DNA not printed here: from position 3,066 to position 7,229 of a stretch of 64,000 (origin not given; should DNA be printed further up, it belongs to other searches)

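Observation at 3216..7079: A VirB6 paralog carries its own cell-wall hydrolases: a lysozyme-like N-domain plus an M23 endopeptidase in a periplasmic loop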

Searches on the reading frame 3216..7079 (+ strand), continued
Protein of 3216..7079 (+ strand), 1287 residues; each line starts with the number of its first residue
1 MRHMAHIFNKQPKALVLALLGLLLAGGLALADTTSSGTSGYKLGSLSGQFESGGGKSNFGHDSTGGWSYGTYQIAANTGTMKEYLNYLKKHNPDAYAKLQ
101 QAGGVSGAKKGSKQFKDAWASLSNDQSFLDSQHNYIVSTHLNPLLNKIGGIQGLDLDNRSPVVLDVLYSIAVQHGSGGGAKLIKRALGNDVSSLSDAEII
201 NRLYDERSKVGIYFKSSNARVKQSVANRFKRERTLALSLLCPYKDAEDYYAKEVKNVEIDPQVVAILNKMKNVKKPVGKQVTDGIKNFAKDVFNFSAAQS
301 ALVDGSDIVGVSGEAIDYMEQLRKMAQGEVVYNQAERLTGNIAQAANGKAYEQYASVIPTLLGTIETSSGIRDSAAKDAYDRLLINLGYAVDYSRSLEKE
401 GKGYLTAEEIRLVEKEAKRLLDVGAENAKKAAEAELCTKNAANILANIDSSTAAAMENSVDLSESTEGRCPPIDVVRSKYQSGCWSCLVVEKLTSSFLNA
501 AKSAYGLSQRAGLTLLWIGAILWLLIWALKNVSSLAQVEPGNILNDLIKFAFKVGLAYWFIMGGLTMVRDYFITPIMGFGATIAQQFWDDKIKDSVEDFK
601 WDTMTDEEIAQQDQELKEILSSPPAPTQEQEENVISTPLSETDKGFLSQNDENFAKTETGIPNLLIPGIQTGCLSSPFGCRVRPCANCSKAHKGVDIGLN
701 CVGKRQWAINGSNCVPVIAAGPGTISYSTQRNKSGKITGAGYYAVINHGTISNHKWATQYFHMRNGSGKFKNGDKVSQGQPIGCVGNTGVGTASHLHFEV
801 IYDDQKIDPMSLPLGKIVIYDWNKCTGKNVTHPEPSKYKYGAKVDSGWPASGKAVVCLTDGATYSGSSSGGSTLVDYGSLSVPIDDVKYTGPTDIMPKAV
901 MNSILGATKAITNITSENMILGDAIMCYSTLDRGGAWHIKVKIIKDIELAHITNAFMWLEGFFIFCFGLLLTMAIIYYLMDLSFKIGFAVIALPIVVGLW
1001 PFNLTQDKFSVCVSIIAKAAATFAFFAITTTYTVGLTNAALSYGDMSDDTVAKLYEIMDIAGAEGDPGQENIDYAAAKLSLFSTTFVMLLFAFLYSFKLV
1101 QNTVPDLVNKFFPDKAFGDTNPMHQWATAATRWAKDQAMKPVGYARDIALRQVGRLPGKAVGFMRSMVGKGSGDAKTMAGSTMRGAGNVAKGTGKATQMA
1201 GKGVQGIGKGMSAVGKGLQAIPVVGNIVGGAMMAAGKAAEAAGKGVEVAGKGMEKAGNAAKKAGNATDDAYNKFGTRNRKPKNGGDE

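Call 20: search_protein_families(library=pfam, proteins=[P0002, P0003, P0004, P0005, P0006, P0007, P0008, P0009], max_evalue=0.1)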
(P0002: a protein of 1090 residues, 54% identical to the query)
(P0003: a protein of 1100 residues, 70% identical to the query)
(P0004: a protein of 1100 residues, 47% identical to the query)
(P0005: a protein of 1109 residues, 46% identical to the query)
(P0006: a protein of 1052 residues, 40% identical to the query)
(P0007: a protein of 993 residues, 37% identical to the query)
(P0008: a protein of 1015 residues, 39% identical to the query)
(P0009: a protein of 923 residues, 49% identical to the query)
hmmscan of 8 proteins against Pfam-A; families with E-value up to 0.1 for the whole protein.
P0002 (1090 aa): 2 families
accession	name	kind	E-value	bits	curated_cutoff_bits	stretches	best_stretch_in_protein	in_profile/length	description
PF01551.29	Peptidase_M23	-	4e-17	62.6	28.7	1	489-602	2-96/96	Peptidase family M23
PF18548.6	MetOD2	-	0.044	14.2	30.6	0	50-89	24-66/88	Metanogen output domain 2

P0003 (1100 aa): 2 families
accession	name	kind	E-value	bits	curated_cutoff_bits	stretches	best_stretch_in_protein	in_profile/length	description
PF18548.6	MetOD2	-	0.023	15.1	30.6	1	50-91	24-68/88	Metanogen output domain 2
PF17561.7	TssO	-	0.03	15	29.2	0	13-76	14-76/148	Type VI secretion system, TssO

P0004 (1100 aa): 2 families
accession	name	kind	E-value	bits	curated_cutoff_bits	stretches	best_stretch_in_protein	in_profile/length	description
PF01551.29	Peptidase_M23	-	4.3e-25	88.2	28.7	1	613-714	2-96/96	Peptidase family M23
PF04610.19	TrbL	-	0.005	17.1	25.9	1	797-933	45-184/215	TrbL/VirB6 plasmid conjugal transfer protein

P0005 (1109 aa): 2 families
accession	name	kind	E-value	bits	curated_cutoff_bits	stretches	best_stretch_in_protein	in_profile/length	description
PF01551.29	Peptidase_M23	-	1e-24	87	28.7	1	622-723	2-96/96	Peptidase family M23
PF04610.19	TrbL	-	0.0002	21.6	25.9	1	806-948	45-190/215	TrbL/VirB6 plasmid conjugal transfer protein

P0006 (1052 aa): 2 families
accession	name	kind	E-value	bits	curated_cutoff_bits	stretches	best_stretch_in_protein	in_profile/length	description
PF01551.29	Peptidase_M23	-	8.7e-18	64.8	28.7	1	468-580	2-96/96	Peptidase family M23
PF04610.19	TrbL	-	0.01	16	25.9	1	663-810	52-190/215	TrbL/VirB6 plasmid conjugal transfer protein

P0007 (993 aa): 2 families
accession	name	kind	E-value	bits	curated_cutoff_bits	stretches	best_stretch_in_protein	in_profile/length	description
PF01551.29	Peptidase_M23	-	8.1e-13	48.8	28.7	1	455-562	2-89/96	Peptidase family M23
PF04610.19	TrbL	-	0.00063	20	25.9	1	731-848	87-188/215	TrbL/VirB6 plasmid conjugal transfer protein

P0008 (1015 aa): 0 families

P0009 (923 aa): 2 families
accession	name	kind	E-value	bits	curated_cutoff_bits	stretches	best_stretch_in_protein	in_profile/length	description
PF21277.2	T6SS_VgrG3-like_C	-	1.1e-27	97.7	27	1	712-908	2-183/183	Type VI secretion system spike protein VgrG3-like, C-terminal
PF01374.23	Glyco_hydro_46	-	8e-05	22.8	27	1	773-885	66-178/210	Glycosyl hydrolase family 46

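Call 21: find_encoding_contigs(protein=P0001, flank=10000, max_places=3)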
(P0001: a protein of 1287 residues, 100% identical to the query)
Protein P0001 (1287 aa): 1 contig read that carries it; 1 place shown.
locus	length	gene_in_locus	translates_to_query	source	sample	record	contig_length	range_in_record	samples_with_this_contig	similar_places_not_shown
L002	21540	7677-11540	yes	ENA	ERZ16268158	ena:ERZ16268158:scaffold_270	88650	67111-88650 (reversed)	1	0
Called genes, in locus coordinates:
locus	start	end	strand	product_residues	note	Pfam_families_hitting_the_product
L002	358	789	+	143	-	-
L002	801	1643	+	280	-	-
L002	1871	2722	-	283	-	-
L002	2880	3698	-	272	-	-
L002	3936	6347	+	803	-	-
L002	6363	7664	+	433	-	PF04610:TrbL (weak)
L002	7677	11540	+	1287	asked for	PF21277:T6SS_VgrG3-like_C, PF01551:Peptidase_M23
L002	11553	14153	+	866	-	PF04610:TrbL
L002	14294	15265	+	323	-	PF01381:HTH_3, PF04545:Sigma70_r4 (faint), PF12844:HTH_19 (faint), PF13443:HTH_26 (faint), PF13560:HTH_31, PF01381:HTH_3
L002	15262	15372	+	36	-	-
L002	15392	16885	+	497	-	-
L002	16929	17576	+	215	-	-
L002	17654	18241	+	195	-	-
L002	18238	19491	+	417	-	-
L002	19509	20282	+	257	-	-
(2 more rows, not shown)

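Call 22: find_related_loci(query=A1, collection=genome_contigs, flank=10000)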
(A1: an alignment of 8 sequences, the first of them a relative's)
Query A1 (1287 aa) in genome_contigs; peptide patterns used: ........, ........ (x = any residue, [..] = any of these).
110 stretches matched a pattern; 36 encode a relative of the query (tblastn E <= 1e-3); 35 distinct loci.
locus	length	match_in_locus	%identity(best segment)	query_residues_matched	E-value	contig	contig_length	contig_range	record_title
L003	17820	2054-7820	50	266-1278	0e+0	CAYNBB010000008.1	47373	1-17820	MAG TPA_asm: uncultured Azospirillaceae bacterium isolate SRP225648_co1_885 genome assembly, contig: NODE_1333_length_47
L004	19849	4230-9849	54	373-1287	0e+0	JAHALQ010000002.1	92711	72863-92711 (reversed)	MAG: Proteobacteria bacterium isolate L3_072_000M1_dasL3_072_000M1_concoct_80 L3_072_000M1_scaffold_121, whole genome sh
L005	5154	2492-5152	51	243-1129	0e+0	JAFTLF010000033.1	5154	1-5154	MAG: Alphaproteobacteria bacterium isolate RGIG3920 Roe_deer_Cecum-3__c150480, whole genome shotgun sequence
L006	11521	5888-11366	50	403-1285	0e+0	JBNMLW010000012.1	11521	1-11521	MAG: Alphaproteobacteria bacterium isolate CM_BacCAZ1100.7 k141_513843_length_11521_cov_11.0000, whole genome shotgun se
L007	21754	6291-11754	50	407-1278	0e+0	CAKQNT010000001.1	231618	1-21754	MAG: uncultured Alphaproteobacteria bacterium isolate REFINED_METABAT215_TOP10_CONTIGS_1500_ASSEMBLY_K77_MERGED__Hadza_M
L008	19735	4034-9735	49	405-1287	0e+0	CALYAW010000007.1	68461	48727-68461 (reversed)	MAG: uncultured Alphaproteobacteria bacterium isolate BRZ_DM__bin108 genome assembly, contig: BRZ_DM__NODE_631_length_68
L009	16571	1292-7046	49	429-1284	0e+0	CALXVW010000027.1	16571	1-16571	MAG: uncultured Alphaproteobacteria bacterium isolate E40__bin9 genome assembly, contig: E40__k127_1200361, whole genome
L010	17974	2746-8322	46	371-1284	0e+0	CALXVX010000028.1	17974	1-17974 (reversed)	MAG: uncultured Alphaproteobacteria bacterium isolate E21__bin46 genome assembly, contig: E21__k127_2067974, whole genom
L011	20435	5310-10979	44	371-1284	0e+0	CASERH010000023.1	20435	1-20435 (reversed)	uncultured proteobacterium isolate O27_L1_392392_idba_bin.56 genome assembly, contig: O27_L1_392392_idba_bin.56.fa_scaff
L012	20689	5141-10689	41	249-1283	0e+0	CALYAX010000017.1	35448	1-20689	MAG: uncultured Alphaproteobacteria bacterium isolate BRZ_DH__bin41 genome assembly, contig: BRZ_DH__NODE_1127_length_35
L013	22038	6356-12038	42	398-1284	0e+0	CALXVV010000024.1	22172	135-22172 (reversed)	MAG: uncultured Alphaproteobacteria bacterium isolate E04__bin378 genome assembly, contig: E04__k127_9329564, whole geno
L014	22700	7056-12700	43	403-1282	0e+0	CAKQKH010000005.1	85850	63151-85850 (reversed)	MAG: uncultured Alphaproteobacteria bacterium isolate REFINED_METABAT215_TOP10_CONTIGS_1500_ASSEMBLY_K77_MERGED__Hadza_M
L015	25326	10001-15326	42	369-1270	0e+0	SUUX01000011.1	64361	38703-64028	MAG: Alphaproteobacteria bacterium isolate SIG57 NODE_10878_length_64361_cov_7.111950, whole genome shotgun sequence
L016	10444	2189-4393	43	425-1156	5e-177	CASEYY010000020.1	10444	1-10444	uncultured proteobacterium isolate SI.O72.metabat-bins.143 genome assembly, contig: SI.O72.metabat-bins.143.fa_k141_2085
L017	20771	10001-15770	44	470-1156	8e-177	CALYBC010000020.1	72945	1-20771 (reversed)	MAG: uncultured Alphaproteobacteria bacterium isolate E17__bin256 genome assembly, contig: E17__k127_1539773, whole geno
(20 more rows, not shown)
